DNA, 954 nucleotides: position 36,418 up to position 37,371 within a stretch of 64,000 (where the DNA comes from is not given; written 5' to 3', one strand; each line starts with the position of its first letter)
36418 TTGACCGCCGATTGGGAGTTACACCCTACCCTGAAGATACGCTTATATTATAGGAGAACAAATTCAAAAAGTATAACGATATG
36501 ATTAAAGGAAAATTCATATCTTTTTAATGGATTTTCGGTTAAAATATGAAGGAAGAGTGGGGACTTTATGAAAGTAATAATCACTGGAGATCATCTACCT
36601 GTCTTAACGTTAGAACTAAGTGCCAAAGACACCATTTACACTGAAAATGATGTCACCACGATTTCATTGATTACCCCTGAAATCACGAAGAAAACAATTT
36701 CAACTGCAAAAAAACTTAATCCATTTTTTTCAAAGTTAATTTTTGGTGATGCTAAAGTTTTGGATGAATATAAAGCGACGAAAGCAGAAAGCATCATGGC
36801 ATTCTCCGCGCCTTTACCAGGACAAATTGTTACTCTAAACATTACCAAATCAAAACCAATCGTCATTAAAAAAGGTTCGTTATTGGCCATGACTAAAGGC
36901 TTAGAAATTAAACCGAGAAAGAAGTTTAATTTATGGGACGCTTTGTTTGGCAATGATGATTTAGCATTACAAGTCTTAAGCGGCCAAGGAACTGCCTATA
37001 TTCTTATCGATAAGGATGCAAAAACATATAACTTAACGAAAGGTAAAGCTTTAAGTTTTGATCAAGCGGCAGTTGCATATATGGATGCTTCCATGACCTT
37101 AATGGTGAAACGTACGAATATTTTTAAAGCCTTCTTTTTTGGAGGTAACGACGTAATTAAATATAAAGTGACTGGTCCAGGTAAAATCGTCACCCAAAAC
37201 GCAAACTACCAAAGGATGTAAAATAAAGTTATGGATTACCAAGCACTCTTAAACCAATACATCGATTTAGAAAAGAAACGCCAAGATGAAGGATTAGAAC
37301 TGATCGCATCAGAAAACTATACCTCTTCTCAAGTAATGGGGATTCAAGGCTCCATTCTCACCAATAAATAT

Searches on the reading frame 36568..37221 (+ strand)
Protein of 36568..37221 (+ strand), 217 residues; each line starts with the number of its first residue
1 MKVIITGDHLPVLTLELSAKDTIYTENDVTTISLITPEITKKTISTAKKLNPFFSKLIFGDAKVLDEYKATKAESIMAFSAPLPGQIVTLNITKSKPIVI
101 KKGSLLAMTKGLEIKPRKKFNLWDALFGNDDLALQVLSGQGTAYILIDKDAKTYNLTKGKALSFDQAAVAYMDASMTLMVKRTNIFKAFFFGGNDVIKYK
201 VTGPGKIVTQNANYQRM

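Call 3: search_protein_families(library=pfam, proteins=[window:36568-37221:+])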
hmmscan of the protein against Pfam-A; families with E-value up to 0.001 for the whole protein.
window:36568-37221:+ (217 aa): 1 family
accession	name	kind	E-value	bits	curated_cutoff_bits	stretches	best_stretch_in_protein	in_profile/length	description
PF01987.23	AIM24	-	1.6e-28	100.3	25.7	1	5-210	3-203/205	Mitochondrial biogenesis AIM24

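Call 4: search_protein_families(library=ncbifam, proteins=[window:36568-37221:+])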
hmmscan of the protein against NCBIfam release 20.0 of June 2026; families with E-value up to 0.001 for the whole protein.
window:36568-37221:+ (217 aa): 1 family
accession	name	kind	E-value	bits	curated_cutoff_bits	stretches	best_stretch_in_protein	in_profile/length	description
TIGR00266.1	TIGR00266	hypoth_equivalog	2.7e-08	33.7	96.6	1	10-211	11-204/222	TIGR00266 family protein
